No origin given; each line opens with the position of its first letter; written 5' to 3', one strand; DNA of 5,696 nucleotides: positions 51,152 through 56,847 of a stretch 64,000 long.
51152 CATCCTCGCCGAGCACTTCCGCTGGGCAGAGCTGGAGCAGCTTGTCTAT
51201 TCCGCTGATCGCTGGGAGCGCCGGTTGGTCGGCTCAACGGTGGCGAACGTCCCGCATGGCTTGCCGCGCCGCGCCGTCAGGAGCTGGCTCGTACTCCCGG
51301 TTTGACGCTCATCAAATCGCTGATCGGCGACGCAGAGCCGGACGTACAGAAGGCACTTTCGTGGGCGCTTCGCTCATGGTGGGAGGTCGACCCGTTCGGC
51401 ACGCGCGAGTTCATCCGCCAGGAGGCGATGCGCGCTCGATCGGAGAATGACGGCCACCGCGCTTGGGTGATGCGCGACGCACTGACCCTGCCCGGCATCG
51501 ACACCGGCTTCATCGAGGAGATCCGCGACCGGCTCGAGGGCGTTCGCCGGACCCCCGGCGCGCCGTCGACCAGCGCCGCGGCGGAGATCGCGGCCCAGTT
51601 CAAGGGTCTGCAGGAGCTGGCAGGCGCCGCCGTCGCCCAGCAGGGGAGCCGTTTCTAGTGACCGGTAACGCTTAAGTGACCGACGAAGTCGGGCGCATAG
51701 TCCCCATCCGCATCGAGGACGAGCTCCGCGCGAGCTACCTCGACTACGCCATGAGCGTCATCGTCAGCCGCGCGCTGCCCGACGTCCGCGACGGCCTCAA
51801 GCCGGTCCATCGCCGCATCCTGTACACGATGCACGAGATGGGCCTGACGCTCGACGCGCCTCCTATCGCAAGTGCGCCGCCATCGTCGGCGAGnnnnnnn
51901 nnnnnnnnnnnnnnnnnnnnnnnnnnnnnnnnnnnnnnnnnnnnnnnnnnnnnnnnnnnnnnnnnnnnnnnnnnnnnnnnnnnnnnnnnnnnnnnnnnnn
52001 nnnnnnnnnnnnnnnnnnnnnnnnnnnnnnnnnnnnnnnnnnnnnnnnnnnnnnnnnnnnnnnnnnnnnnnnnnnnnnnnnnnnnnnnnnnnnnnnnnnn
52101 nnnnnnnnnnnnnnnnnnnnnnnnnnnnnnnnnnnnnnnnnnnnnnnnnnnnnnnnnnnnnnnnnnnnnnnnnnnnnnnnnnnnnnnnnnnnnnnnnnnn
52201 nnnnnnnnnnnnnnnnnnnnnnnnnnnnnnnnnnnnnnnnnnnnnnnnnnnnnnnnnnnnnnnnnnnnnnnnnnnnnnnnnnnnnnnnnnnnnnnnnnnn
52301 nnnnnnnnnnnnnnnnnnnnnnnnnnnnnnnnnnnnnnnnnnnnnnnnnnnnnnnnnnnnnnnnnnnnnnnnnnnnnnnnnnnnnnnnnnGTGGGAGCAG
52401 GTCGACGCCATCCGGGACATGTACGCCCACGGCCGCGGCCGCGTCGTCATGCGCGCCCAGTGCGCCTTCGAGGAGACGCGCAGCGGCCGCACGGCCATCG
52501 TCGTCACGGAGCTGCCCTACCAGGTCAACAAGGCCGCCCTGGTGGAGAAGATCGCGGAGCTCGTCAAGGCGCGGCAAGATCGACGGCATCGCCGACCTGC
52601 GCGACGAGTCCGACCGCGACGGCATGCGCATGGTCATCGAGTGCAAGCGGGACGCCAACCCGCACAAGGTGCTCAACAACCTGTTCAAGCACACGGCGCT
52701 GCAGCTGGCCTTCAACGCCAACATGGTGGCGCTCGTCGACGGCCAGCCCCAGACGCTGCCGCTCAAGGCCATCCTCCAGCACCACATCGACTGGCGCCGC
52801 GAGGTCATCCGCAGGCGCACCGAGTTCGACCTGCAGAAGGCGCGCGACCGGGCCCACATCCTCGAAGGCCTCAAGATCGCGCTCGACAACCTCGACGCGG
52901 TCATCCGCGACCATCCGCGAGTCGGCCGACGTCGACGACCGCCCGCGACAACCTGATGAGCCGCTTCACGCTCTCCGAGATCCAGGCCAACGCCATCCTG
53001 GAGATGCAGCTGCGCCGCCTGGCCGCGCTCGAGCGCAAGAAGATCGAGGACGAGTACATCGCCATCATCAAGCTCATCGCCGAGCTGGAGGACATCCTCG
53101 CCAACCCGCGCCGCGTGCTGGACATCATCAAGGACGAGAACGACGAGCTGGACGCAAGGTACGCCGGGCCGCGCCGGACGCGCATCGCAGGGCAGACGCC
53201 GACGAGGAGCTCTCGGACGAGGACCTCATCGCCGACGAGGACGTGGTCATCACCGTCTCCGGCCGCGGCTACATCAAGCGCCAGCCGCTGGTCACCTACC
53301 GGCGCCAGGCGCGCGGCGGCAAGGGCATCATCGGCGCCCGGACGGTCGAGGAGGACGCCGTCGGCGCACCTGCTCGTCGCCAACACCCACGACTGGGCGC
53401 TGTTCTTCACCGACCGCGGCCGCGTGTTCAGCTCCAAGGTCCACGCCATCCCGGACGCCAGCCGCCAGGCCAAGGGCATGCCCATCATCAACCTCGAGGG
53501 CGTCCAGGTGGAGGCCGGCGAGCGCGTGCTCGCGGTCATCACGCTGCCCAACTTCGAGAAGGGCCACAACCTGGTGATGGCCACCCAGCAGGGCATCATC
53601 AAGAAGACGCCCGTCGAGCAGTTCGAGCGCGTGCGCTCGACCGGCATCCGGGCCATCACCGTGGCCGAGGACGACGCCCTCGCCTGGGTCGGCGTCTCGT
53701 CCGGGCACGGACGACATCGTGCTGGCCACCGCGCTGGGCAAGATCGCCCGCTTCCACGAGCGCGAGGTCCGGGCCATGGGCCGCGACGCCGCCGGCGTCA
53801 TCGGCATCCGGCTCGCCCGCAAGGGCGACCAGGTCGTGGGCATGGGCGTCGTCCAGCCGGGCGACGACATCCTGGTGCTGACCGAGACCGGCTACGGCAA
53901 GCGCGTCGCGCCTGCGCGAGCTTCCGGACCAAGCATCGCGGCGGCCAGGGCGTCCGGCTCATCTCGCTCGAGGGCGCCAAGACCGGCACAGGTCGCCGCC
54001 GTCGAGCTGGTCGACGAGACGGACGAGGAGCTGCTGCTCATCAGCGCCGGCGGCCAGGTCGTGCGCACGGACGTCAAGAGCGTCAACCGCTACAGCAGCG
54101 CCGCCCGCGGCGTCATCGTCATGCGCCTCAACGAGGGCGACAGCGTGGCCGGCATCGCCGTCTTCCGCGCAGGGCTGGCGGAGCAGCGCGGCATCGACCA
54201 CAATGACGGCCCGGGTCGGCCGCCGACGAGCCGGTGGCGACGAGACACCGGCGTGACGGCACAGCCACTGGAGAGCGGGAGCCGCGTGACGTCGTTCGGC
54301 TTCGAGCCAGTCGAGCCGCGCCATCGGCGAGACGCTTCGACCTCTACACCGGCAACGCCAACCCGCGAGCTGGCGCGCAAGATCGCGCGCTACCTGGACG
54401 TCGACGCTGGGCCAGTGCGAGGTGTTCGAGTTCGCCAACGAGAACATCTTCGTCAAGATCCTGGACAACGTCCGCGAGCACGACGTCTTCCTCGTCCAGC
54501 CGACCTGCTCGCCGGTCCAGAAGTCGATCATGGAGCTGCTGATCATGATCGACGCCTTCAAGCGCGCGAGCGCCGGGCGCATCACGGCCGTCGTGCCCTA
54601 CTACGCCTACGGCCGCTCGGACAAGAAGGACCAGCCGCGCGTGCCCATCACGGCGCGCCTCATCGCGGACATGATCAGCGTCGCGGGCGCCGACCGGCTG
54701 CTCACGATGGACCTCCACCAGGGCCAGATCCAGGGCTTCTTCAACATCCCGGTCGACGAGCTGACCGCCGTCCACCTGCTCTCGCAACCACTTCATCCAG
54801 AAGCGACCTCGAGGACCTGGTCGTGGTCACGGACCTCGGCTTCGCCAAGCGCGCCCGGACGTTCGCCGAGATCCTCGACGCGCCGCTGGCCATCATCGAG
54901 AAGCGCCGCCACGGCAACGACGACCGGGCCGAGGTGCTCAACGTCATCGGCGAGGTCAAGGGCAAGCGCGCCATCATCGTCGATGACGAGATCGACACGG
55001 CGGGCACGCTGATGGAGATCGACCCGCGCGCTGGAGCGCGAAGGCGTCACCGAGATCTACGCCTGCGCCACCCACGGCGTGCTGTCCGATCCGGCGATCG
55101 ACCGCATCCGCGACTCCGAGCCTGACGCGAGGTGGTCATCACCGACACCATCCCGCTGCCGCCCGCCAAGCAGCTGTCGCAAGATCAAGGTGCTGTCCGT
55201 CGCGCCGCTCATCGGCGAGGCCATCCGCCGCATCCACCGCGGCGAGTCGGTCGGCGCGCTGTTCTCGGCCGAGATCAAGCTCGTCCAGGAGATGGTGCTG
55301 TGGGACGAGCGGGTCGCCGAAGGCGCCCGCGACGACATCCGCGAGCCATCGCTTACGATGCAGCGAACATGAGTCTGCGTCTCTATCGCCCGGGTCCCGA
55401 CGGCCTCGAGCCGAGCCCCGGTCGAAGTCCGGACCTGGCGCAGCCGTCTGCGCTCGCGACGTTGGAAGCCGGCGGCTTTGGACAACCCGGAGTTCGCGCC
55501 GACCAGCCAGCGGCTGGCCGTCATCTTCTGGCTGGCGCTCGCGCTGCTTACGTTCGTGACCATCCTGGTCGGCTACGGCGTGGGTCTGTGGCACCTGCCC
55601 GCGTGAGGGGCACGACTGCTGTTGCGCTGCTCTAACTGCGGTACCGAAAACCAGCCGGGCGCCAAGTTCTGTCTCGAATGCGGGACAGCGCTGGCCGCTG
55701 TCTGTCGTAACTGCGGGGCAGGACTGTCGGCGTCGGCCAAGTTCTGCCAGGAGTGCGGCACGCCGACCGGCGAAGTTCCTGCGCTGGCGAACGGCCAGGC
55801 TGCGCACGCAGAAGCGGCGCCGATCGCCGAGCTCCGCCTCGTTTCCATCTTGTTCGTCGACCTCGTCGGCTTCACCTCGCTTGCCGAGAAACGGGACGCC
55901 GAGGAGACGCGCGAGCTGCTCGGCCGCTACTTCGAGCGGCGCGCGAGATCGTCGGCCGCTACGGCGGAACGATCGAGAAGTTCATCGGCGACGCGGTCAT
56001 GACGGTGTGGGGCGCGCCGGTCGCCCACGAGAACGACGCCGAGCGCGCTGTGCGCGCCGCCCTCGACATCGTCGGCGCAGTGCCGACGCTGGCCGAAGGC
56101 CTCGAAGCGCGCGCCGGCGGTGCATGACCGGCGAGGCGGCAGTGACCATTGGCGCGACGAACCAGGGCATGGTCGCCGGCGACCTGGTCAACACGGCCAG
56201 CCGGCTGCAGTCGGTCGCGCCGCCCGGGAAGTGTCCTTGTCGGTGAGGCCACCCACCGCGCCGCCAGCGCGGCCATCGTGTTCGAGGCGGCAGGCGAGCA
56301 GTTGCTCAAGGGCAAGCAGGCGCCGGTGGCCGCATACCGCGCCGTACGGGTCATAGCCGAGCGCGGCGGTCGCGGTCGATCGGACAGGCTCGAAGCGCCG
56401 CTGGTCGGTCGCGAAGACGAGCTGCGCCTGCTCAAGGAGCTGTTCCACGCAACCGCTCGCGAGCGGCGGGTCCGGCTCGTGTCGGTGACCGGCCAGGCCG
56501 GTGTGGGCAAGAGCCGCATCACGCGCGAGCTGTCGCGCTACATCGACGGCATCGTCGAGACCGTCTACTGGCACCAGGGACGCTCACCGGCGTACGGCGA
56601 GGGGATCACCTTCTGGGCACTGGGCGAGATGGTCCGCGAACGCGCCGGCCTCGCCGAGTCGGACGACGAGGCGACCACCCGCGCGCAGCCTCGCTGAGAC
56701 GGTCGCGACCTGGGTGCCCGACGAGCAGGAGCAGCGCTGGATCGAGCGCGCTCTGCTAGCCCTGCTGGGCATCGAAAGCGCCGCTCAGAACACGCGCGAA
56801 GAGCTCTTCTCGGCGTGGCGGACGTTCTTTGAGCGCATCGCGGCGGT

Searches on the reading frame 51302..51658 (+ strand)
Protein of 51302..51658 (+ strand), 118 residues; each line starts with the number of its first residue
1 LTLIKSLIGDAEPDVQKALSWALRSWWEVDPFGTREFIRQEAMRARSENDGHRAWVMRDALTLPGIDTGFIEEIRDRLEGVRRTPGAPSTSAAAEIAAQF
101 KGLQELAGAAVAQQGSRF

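Call 10: search_protein_families(library=pfam, proteins=[window:51302-51658:+], max_evalue=0.01)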
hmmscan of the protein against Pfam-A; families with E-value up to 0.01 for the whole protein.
window:51302-51658:+ (118 aa): 1 family
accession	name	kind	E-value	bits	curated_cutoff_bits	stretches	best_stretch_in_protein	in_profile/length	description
PF08713.17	DNA_alkylation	-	0.0001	22.5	21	1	3-61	159-210/213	DNA alkylation repair enzyme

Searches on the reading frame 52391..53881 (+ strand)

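Call 10: search_protein_families(library=pfam, proteins=[window:52391-53881:+], max_evalue=0.01)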
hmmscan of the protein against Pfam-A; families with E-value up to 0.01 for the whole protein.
window:52391-53881:+ (496 aa): 1 family
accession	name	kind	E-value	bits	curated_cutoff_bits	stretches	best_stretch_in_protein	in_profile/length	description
PF03989.18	DNA_gyraseA_C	-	1.6e-07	31.1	27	1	284-324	1-41/48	DNA gyrase C-terminal domain, beta-propeller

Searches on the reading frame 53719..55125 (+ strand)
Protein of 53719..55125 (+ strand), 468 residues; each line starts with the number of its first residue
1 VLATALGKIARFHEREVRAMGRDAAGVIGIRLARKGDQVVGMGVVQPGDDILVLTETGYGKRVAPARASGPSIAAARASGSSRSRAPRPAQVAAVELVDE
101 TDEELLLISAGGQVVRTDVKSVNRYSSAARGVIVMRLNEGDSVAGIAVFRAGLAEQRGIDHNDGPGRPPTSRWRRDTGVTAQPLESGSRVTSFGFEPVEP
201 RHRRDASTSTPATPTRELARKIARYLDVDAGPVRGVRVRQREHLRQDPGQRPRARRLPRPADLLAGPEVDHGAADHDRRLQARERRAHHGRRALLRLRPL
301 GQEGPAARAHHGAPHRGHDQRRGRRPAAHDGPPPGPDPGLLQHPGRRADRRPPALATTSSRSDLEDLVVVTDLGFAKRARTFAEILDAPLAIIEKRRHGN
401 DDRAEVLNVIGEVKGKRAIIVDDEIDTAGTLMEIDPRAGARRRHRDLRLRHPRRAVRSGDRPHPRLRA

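Call 10: search_protein_families(library=pfam, proteins=[window:53719-55125:+], max_evalue=0.01)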
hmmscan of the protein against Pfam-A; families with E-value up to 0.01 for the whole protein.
window:53719-55125:+ (468 aa): 3 families
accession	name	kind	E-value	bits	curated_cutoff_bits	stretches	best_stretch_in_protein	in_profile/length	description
PF03989.18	DNA_gyraseA_C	-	2.9e-26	91.1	27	2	103-148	1-46/48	DNA gyrase C-terminal domain, beta-propeller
PF00156.33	Pribosyltran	-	9.7e-08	31.9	26.3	1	378-433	43-105/158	Phosphoribosyl transferase domain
PF14572.12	Pribosyl_synth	-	0.00015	22.2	27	0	407-433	75-101/184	Phosphoribosyl synthetase-associated domain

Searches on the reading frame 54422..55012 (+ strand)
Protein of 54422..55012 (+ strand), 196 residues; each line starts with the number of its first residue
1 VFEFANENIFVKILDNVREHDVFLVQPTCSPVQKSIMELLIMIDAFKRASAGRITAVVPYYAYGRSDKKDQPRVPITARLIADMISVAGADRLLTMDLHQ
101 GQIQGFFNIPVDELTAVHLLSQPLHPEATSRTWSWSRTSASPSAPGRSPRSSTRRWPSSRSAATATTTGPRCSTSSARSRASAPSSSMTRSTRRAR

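Call 10: search_protein_families(library=pfam, proteins=[window:54422-55012:+], max_evalue=0.01)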
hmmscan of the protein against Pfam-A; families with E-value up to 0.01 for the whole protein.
window:54422-55012:+ (196 aa): 1 family
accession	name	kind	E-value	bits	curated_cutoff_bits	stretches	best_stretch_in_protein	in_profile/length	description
PF13793.12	Pribosyltran_N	-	2.5e-37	127.7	25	1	3-89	31-117/117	N-terminal domain of ribose phosphate pyrophosphokinase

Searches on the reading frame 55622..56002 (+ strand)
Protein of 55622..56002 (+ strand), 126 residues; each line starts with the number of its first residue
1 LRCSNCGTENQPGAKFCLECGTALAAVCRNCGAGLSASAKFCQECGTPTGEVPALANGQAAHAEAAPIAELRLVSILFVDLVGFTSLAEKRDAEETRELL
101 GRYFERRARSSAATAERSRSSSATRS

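Call 46: search_protein_families(library=pfam, proteins=[window:55622-56002:+], max_evalue=0.001)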
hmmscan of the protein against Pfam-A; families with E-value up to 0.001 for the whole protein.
window:55622-56002:+ (126 aa): 7 families
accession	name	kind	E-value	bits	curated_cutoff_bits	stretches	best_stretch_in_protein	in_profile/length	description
PF13240.11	Zn_Ribbon_1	-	3.2e-16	59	25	2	3-24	2-23/23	zinc-ribbon domain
PF12773.13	DZR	-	3.9e-13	49.8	27.3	1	3-46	1-45/45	Double zinc ribbon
PF13248.11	Zn_ribbon_3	-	6.4e-11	41.8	27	2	2-22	4-24/26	zinc-ribbon domain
PF24463.1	DUF7577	-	1.4e-06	28.2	28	1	2-24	4-26/27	Domain of unknown function (DUF7577)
PF17032.10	Zn_ribbon_15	-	3.3e-05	25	28.9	0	26-46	53-73/73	zinc-ribbon family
PF24460.1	DUF7575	-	0.0004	20.1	28.5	0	26-48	4-26/28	Domain of unknown function (DUF7575)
PF18912.6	DZR_2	-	0.00072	19.8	27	0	25-51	21-48/56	Double zinc ribbon domain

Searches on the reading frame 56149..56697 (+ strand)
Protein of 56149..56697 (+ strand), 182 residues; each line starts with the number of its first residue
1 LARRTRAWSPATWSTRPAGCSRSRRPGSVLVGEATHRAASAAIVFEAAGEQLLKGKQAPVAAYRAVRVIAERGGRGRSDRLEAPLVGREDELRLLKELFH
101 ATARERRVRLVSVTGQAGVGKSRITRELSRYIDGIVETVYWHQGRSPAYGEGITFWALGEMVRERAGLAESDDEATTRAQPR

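Call 10: search_protein_families(library=pfam, proteins=[window:56149-56697:+], max_evalue=0.01)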
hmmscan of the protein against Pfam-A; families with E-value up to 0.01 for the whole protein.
window:56149-56697:+ (182 aa): 1 family
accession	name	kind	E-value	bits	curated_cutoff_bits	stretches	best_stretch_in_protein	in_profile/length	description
PF13191.12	AAA_16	-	1.1e-13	52.4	32.6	1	84-177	1-88/167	AAA ATPase domain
